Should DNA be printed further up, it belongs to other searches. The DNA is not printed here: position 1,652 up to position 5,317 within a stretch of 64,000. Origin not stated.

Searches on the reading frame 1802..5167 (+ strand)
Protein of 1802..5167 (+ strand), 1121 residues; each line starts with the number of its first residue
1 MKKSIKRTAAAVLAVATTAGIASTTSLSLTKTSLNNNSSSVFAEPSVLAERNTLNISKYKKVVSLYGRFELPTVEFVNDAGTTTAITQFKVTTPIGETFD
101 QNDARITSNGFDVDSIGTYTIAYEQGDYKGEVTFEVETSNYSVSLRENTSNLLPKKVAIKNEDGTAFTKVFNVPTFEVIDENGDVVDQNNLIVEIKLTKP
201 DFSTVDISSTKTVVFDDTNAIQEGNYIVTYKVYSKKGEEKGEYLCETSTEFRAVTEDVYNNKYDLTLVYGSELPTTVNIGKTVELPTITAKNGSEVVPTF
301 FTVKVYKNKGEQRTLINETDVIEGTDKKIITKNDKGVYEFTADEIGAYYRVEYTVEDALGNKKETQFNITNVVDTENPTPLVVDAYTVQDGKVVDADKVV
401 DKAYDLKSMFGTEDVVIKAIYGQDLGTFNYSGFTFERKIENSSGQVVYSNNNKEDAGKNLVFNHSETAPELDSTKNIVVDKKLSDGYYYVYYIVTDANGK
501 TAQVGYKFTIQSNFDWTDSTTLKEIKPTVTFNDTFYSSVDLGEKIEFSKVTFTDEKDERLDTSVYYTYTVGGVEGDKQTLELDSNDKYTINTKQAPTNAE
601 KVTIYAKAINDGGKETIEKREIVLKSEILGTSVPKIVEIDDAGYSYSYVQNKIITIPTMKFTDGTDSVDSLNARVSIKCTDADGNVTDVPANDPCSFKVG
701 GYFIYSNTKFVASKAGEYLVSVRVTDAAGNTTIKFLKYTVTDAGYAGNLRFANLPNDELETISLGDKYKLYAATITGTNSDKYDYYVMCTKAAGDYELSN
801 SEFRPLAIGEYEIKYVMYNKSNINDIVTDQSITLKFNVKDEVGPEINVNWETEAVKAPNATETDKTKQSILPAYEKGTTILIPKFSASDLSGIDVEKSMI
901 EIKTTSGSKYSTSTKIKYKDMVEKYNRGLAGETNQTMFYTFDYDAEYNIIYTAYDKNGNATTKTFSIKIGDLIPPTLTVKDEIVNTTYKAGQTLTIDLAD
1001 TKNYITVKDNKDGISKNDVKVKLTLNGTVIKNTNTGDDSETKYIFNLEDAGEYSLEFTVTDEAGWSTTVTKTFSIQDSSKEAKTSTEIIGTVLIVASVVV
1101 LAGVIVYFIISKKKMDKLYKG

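Call 25: search_protein_families(library=pfam, proteins=[window:1802-5167:+])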
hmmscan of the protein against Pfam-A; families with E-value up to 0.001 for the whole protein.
window:1802-5167:+ (1121 aa): 4 families
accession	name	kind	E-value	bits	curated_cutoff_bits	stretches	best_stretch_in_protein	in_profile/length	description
PF15418.12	DUF4625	-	8.2e-10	39.5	27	0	1049-1075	104-130/131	Domain of unknown function (DUF4625)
PF16403.11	Bact_surface_Ig-like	-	1.6e-08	34.9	27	0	1046-1072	42-68/71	Bacterial surface protein, Ig-like domain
PF19077.6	Big_13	-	1.8e-08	35.3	27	0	655-739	25-99/102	Bacterial Ig-like domain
PF00801.26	PKD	-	0.00023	21.5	23.5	0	708-732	49-73/80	PKD domain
